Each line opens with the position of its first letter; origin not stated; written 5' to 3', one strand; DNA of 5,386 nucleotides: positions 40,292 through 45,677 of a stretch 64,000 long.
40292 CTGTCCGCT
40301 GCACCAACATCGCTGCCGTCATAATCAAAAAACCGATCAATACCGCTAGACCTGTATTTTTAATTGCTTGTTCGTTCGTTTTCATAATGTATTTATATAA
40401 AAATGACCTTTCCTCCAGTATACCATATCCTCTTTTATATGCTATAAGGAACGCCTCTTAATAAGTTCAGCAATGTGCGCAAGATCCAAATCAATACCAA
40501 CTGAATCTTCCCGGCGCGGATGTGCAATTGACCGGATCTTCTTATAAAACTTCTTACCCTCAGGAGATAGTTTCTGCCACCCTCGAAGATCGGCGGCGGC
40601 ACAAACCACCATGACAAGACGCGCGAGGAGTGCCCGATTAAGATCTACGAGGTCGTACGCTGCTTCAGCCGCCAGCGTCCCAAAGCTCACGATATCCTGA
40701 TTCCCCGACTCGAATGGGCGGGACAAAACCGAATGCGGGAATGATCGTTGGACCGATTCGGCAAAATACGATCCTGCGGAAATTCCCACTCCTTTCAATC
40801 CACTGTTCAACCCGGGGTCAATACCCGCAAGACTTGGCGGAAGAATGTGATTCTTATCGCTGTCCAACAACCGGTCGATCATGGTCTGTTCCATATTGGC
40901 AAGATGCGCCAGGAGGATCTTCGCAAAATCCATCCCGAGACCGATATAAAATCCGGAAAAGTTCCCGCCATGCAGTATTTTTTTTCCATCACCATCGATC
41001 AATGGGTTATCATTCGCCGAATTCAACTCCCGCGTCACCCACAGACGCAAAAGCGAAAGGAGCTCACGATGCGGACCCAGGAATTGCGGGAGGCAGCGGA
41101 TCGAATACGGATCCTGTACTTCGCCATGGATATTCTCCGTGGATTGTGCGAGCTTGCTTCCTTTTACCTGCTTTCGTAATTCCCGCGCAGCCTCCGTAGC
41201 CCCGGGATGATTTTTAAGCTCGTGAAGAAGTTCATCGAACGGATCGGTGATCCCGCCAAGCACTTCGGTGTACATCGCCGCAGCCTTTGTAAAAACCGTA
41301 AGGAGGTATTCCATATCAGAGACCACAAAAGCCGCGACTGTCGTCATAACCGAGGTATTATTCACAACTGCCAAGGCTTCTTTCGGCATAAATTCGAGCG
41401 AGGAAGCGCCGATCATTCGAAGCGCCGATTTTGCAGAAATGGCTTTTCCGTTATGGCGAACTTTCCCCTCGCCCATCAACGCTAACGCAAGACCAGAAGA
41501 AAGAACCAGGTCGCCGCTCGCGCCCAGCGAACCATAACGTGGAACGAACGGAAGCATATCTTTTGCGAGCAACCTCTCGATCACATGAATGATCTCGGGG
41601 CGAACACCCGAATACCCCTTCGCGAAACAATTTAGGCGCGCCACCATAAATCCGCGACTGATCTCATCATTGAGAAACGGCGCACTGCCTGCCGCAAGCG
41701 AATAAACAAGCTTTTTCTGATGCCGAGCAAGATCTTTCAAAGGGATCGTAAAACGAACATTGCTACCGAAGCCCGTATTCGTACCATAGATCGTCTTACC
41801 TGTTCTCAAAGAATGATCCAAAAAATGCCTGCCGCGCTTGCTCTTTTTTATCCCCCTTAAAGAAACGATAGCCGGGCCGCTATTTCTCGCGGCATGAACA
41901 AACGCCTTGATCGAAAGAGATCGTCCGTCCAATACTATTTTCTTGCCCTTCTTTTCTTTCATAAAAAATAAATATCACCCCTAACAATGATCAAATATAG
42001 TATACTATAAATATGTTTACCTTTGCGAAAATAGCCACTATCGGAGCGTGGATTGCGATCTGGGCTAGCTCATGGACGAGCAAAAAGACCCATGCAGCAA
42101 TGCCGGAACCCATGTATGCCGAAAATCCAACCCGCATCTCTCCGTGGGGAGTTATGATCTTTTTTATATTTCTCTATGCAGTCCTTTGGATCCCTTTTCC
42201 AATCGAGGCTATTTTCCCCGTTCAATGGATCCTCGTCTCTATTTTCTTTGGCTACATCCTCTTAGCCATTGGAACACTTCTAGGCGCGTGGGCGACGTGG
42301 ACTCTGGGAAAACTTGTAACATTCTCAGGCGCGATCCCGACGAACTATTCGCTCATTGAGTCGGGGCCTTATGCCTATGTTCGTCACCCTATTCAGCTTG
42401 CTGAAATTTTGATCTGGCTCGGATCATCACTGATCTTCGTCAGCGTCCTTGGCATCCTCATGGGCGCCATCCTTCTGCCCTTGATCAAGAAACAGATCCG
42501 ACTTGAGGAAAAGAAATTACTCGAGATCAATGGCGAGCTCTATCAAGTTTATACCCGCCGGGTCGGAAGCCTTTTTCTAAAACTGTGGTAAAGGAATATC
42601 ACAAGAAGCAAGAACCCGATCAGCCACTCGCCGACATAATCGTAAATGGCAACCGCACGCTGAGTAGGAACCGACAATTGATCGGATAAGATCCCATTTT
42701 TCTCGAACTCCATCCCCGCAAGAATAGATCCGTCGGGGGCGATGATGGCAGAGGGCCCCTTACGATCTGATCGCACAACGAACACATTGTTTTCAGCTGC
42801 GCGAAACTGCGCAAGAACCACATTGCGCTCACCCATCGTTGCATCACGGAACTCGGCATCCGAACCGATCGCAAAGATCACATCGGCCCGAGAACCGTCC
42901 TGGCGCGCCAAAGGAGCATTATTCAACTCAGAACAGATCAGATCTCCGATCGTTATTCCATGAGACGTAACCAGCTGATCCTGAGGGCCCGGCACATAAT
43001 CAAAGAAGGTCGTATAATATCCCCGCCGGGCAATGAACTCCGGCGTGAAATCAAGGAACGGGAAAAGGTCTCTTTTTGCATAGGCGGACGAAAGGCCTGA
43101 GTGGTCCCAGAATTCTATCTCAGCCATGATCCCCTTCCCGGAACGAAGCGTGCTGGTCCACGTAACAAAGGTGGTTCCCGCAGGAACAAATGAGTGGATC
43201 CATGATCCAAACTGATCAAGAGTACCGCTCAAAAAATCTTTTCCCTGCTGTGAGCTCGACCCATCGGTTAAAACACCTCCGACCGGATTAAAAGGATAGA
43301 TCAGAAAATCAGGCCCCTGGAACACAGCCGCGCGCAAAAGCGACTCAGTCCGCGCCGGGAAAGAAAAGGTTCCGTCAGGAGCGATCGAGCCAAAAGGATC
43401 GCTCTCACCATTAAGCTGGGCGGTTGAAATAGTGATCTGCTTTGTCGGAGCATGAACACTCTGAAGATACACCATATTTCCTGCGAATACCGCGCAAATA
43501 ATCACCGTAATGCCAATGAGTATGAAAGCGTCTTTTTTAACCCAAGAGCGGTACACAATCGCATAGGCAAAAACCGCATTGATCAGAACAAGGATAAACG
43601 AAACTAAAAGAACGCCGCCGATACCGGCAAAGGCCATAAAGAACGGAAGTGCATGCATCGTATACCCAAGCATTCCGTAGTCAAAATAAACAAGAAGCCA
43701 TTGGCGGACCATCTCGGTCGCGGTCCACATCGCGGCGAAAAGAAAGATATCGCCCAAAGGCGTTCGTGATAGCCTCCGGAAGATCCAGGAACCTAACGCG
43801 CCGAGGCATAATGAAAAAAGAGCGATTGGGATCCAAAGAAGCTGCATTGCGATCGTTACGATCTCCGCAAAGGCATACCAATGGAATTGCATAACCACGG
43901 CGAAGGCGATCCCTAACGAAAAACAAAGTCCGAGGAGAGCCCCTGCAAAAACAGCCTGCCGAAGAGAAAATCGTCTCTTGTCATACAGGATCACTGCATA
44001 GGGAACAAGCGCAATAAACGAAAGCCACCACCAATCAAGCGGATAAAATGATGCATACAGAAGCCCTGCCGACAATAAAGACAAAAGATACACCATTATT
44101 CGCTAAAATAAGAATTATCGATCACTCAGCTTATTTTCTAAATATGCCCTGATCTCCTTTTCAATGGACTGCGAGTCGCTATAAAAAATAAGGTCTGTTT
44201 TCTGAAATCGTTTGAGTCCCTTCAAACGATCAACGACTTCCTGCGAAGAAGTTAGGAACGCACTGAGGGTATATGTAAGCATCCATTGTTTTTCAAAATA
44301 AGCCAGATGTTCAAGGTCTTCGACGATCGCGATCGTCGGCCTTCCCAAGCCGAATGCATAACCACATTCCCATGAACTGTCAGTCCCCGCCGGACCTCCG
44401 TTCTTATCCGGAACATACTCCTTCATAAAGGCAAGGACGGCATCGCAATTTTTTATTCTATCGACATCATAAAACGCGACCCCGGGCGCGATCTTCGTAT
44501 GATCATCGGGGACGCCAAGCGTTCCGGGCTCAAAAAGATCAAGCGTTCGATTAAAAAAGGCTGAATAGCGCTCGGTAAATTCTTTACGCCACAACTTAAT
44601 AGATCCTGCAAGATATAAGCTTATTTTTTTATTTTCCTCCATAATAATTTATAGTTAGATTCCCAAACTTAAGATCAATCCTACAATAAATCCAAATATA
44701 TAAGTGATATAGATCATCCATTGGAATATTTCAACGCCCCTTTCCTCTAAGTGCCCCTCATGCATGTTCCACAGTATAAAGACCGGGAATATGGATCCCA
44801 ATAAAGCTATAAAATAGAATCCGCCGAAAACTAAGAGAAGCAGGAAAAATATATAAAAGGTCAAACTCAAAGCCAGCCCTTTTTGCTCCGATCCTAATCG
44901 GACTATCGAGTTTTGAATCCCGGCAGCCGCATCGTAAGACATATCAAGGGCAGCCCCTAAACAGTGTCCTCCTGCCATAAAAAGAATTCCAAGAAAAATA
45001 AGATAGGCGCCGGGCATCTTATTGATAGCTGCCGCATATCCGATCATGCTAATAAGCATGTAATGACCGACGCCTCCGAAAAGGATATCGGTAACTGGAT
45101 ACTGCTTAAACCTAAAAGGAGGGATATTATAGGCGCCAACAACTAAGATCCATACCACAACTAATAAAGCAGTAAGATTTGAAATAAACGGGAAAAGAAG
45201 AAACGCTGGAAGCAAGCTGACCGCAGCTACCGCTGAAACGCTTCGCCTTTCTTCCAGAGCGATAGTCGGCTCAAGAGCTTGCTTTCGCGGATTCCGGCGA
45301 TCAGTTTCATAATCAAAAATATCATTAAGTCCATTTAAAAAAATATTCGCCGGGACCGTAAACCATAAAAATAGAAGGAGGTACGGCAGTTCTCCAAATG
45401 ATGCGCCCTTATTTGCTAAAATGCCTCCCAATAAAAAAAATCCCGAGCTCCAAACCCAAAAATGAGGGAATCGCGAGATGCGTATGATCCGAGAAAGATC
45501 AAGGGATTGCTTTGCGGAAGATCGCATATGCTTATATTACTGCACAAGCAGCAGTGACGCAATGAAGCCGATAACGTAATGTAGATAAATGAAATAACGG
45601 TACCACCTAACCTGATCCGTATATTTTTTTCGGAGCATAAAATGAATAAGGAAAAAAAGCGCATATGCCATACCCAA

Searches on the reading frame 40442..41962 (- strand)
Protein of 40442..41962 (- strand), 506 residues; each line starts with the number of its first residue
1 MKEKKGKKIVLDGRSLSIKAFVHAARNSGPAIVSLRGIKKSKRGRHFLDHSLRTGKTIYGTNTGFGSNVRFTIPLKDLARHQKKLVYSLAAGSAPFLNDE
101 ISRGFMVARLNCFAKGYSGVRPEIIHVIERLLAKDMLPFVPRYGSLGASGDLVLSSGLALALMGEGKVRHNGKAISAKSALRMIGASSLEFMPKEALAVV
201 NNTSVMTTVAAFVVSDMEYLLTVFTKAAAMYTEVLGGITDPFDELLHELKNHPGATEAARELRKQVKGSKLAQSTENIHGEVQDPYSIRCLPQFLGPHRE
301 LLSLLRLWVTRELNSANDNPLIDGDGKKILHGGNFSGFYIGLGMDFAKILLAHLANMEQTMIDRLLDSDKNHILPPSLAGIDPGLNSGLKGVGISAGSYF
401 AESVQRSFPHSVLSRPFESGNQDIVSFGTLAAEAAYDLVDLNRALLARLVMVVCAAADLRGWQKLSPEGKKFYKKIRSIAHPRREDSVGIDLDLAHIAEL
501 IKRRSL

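Call 82: search_protein_families(library=pfam, proteins=[window:40442-41962:-], max_evalue=0.001)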
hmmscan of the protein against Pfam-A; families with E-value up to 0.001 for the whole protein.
window:40442-41962:- (506 aa): 1 family
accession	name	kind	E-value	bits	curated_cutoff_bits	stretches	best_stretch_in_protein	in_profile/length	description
PF00221.24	Lyase_aromatic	-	3e-139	465.1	27.3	1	16-477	1-465/466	Aromatic amino acid lyase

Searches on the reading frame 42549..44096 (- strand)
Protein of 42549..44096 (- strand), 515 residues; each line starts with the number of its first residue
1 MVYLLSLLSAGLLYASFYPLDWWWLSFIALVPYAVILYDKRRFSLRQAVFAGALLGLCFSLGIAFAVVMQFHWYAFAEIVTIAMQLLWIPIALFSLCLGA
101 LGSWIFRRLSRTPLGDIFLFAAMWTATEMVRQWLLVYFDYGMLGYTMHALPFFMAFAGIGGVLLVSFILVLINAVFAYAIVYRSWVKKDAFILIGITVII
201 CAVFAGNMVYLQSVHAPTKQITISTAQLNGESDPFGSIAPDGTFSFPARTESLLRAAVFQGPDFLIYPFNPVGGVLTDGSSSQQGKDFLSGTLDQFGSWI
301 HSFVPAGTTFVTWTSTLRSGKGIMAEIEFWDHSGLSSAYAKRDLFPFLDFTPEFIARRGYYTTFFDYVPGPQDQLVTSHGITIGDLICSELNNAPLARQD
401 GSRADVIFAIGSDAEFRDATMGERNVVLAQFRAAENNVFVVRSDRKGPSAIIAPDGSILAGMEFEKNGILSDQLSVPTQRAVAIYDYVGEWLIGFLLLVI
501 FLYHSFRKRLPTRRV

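Call 8: search_protein_families(library=pfam, proteins=[window:42549-44096:-], max_evalue=0.01)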
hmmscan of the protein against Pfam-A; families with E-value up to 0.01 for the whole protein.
window:42549-44096:- (515 aa): 2 families
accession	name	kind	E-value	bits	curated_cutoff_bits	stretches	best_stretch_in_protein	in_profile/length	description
PF20154.4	LNT_N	-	2.1e-24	86.9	27.1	1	9-175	1-159/159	Apolipoprotein N-acyltransferase N-terminal domain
PF00795.27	CN_hydrolase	-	1.7e-12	47.6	23.2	1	336-478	105-250/256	Carbon-nitrogen hydrolase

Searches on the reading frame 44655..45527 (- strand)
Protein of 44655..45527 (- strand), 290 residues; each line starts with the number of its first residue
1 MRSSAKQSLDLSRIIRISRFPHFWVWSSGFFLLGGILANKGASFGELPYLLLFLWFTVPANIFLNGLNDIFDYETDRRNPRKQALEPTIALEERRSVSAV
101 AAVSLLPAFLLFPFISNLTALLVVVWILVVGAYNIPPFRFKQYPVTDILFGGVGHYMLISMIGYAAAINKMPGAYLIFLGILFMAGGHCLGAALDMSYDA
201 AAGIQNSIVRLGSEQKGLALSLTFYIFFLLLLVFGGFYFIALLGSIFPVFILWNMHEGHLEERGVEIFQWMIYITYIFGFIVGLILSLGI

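Call 8: search_protein_families(library=pfam, proteins=[window:44655-45527:-], max_evalue=0.01)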
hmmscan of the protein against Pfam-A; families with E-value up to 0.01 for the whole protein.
window:44655-45527:- (290 aa): 1 family
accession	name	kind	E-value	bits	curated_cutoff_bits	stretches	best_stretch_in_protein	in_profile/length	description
PF01040.23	UbiA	-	2.8e-27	96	34.2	1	31-271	4-244/250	UbiA prenyltransferase family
